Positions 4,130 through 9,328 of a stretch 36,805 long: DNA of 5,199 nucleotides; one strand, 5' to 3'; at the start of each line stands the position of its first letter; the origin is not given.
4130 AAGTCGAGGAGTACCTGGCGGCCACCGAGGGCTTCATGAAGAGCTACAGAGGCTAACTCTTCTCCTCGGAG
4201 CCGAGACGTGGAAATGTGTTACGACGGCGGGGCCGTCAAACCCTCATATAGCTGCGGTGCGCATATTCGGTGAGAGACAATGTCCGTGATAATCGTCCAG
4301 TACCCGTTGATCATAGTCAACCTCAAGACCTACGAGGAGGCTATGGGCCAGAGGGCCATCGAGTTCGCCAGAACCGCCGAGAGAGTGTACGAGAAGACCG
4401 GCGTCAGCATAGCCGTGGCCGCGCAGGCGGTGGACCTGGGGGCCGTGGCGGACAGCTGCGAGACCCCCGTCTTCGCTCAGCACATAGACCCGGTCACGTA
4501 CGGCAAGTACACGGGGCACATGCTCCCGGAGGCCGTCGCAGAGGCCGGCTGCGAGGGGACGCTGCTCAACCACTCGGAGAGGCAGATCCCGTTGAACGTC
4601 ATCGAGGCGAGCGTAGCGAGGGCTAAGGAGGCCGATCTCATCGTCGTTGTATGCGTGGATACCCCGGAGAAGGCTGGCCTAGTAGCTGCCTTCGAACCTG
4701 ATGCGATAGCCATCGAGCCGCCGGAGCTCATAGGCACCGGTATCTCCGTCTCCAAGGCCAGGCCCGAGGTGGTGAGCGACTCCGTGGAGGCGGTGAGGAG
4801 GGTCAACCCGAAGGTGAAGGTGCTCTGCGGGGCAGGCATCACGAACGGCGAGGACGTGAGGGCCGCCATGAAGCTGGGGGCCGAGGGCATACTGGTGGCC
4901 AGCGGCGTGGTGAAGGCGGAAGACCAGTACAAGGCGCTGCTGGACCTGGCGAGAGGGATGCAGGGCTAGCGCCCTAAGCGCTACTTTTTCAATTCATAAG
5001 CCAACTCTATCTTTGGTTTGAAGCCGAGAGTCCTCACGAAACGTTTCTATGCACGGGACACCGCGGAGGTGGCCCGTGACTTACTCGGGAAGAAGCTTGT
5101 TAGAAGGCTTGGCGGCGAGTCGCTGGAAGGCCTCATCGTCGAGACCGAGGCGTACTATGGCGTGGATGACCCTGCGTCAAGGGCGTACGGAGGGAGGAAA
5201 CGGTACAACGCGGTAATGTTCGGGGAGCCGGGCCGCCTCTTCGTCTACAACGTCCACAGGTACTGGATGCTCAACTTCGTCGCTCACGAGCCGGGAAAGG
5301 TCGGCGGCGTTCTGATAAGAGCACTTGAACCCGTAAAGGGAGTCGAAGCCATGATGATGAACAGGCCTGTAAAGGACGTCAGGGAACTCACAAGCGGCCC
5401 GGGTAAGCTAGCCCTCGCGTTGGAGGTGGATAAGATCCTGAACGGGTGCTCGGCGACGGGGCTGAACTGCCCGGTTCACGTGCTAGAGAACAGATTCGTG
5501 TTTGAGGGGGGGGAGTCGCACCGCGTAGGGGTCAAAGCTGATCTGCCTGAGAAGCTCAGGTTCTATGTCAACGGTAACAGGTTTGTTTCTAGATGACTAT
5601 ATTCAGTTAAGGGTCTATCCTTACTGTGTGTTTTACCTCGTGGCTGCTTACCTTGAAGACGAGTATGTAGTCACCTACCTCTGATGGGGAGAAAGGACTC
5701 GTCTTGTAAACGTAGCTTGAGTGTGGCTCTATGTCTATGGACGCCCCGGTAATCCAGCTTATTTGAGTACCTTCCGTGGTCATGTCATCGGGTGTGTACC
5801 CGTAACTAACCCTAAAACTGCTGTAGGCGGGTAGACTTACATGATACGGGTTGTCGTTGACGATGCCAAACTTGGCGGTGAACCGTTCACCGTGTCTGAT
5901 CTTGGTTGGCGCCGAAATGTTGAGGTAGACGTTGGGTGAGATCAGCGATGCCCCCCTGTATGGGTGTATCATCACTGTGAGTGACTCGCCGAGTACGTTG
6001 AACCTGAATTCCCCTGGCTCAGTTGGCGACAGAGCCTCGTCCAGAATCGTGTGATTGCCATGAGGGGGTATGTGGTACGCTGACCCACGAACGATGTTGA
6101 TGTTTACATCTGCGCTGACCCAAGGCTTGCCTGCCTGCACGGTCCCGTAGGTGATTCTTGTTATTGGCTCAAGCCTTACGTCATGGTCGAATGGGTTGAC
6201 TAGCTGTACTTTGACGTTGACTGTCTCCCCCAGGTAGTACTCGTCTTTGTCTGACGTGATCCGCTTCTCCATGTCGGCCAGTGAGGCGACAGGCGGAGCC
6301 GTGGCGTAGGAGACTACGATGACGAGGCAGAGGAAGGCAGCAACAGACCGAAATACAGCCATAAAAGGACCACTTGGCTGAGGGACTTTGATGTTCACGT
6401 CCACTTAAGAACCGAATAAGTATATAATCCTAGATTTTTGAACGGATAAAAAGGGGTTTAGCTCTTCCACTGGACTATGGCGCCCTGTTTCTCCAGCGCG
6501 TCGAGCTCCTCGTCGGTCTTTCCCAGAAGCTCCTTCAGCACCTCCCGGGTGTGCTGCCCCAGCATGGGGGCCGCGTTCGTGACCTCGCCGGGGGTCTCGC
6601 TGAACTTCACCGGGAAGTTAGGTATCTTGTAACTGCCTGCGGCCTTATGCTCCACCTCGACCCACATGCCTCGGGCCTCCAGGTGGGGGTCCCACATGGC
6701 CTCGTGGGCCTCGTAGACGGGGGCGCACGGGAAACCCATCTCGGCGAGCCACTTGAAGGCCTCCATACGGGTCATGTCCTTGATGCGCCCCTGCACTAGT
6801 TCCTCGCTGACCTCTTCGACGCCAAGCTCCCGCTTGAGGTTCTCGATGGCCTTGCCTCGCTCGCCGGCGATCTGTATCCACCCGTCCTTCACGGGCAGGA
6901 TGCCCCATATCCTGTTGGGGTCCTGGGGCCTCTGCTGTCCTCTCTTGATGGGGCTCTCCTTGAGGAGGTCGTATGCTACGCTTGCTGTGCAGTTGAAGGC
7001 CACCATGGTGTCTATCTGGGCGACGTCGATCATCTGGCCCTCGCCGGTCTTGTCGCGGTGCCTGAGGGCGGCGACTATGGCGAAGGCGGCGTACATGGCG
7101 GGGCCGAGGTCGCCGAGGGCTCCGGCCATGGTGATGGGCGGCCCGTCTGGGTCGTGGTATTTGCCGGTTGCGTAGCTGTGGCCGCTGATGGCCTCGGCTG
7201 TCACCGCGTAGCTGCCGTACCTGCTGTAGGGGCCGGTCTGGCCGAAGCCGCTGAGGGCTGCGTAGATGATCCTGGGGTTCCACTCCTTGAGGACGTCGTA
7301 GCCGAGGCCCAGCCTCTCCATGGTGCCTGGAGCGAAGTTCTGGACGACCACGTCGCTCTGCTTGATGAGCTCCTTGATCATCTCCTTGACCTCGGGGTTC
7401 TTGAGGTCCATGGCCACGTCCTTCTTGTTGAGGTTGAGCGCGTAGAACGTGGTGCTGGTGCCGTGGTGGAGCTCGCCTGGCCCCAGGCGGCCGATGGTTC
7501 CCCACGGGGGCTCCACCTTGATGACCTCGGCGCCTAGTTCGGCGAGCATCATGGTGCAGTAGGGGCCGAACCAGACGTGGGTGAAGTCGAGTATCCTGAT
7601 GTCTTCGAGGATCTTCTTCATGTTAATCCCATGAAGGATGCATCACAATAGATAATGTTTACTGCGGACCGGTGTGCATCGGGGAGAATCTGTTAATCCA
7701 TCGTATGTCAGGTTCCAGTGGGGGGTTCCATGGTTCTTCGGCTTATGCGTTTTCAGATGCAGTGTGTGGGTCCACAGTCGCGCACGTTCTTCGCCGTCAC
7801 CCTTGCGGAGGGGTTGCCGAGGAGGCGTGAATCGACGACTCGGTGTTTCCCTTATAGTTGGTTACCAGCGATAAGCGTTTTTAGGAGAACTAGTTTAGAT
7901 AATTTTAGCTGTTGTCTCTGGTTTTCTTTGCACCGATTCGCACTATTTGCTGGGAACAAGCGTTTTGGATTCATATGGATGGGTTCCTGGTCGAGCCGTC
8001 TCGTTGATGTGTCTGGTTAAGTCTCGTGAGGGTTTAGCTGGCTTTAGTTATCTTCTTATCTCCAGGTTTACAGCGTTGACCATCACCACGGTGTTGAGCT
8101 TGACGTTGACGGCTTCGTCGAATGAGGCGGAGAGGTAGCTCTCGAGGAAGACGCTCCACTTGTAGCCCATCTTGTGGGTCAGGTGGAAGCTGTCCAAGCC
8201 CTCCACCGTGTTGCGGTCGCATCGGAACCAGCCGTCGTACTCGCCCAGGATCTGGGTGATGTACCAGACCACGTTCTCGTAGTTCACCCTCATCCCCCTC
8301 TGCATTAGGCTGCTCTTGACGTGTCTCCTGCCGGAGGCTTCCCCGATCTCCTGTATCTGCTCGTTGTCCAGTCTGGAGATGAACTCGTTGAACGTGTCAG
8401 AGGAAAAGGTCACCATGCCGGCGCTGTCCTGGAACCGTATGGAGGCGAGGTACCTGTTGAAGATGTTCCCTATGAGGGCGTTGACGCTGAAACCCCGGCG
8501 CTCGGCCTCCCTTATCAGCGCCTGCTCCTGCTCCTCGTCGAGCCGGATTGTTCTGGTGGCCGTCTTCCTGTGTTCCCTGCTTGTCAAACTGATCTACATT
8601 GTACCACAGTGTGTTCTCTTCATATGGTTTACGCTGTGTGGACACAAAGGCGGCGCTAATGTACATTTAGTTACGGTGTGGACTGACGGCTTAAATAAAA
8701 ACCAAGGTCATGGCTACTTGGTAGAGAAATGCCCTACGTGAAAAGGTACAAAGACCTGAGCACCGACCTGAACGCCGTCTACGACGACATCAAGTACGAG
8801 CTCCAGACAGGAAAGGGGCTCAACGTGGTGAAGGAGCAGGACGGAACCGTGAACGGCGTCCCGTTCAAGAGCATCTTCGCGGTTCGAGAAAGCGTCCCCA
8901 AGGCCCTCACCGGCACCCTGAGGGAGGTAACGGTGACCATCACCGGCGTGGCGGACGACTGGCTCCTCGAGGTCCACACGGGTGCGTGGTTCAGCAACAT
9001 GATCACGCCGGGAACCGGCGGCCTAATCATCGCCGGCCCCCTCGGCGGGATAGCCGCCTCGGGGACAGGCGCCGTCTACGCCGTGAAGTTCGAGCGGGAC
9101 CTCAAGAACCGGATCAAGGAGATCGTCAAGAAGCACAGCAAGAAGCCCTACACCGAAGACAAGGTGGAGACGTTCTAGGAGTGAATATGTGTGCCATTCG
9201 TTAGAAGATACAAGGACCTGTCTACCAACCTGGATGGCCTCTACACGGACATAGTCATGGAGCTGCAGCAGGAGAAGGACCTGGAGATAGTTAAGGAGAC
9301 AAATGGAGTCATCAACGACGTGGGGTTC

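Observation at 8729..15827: Cluster of six paralogous glycine-zipper-like small proteins and two Lys-rich helical proteins wrapped around three cation transporters: candidate undescribed ion-homeostasis or stress accessory system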

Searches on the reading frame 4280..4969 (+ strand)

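Call 59: search_protein_families(library=pfam, proteins=[window:4280-4969:+], max_evalue=0.00001)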
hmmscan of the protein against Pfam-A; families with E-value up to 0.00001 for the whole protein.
window:4280-4969:+ (229 aa): 1 family
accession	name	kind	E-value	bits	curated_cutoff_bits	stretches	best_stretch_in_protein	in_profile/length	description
PF00121.24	TIM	-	2.6e-42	145.4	20.1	1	9-217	1-238/245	Triosephosphate isomerase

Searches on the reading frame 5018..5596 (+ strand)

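Call 59: search_protein_families(library=pfam, proteins=[window:5018-5596:+], max_evalue=0.00001)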
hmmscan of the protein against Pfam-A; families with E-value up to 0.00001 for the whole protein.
window:5018-5596:+ (192 aa): 1 family
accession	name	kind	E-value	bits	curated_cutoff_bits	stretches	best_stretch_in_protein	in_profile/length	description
PF02245.21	Pur_DNA_glyco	-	4.4e-52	176.5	27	1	10-187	2-180/181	Methylpurine-DNA glycosylase (MPG)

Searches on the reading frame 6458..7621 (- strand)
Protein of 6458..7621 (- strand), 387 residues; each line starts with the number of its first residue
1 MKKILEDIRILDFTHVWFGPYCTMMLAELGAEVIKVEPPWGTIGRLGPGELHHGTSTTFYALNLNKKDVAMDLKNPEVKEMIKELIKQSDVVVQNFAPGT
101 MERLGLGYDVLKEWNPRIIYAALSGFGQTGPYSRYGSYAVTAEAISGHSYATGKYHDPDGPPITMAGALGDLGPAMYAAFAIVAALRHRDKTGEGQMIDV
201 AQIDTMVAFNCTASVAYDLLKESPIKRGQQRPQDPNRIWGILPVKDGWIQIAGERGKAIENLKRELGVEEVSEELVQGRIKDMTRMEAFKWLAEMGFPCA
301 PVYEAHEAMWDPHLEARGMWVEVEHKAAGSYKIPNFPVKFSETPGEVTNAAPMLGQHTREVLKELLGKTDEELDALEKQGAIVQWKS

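Call 59: search_protein_families(library=pfam, proteins=[window:6458-7621:-], max_evalue=0.00001)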
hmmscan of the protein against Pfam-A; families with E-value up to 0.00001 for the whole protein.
window:6458-7621:- (387 aa): 1 family
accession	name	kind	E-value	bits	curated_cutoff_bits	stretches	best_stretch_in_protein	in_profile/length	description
PF02515.22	CoA_transf_3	-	1.2e-98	331.1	23.3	1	5-358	1-366/366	CoA-transferase family III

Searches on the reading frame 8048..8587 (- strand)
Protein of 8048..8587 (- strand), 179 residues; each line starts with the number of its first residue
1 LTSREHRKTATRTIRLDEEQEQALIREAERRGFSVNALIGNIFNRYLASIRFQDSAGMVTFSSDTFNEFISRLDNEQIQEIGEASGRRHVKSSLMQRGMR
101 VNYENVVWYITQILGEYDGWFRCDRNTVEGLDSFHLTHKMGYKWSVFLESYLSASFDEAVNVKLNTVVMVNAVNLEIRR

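Call 3: search_protein_families(library=pfam, proteins=[window:8048-8587:-], max_evalue=1)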
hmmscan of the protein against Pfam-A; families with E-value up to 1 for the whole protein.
window:8048-8587:- (179 aa): 5 families
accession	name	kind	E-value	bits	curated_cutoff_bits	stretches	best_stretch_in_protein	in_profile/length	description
PF16911.10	PapA_C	-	0.0095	15.8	30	1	9-39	5-35/203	Phthiocerol/phthiodiolone dimycocerosyl transferase C-terminus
PF18833.7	TPR_22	-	0.052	14.3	27.2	0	61-111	15-66/92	Tetratricopeptide repeat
PF13467.12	RHH_4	-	0.078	13.5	25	0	13-45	14-47/67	Ribbon-helix-helix domain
PF21983.2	NikA-like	-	0.12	12.9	27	1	7-39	2-34/72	Mobilization protein NikA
PF08212.18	Lipocalin_2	-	0.13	12.6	24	0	11-39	114-142/146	Lipocalin-like domain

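Call 9: search_protein_families(library=ncbifam, proteins=[window:8048-8587:-], max_evalue=1)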
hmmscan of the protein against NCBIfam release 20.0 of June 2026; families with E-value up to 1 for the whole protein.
window:8048-8587:- (179 aa): 1 family
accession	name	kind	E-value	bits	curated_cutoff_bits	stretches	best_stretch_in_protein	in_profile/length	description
NF007786.1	PRK10477.1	subfamily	0.071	12.8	267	1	8-39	139-170/176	outer membrane lipoprotein Blc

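Call 52: search_protein_families(library=padloc, proteins=[window:8048-8587:-], max_evalue=0.1)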
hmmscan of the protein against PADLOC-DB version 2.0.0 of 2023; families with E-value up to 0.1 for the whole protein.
window:8048-8587:- (179 aa): 1 family
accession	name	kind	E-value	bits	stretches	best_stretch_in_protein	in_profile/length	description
PDLC00242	LmuA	-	0.015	12.3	1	90-146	280-339/388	DUF4297 domain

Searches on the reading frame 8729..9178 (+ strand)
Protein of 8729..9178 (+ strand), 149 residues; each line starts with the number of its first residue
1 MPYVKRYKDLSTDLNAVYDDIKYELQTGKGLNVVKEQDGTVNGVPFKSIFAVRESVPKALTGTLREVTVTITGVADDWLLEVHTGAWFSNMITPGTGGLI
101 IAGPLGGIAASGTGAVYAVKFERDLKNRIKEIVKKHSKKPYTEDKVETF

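Call 3: search_protein_families(library=pfam, proteins=[window:8729-9178:+], max_evalue=1)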
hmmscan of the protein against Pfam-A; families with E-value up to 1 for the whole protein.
window:8729-9178:+ (149 aa): 1 family
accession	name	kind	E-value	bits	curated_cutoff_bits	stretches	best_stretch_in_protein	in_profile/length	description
PF24126.1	DUF7394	-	0.18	12.6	27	1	97-128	3-38/65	Family of unknown function (DUF7394)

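Call 9: search_protein_families(library=ncbifam, proteins=[window:8729-9178:+], max_evalue=1)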
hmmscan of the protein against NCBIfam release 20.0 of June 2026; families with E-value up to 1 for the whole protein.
window:8729-9178:+ (149 aa): 0 families

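Call 52: search_protein_families(library=padloc, proteins=[window:8729-9178:+], max_evalue=0.1)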
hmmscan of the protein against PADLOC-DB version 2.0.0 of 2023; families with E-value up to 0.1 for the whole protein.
window:8729-9178:+ (149 aa): 1 family
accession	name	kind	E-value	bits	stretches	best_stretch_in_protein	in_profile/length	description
PDLC04019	PD-Lambda-5_B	-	0.037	11.9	1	80-135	110-163/167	-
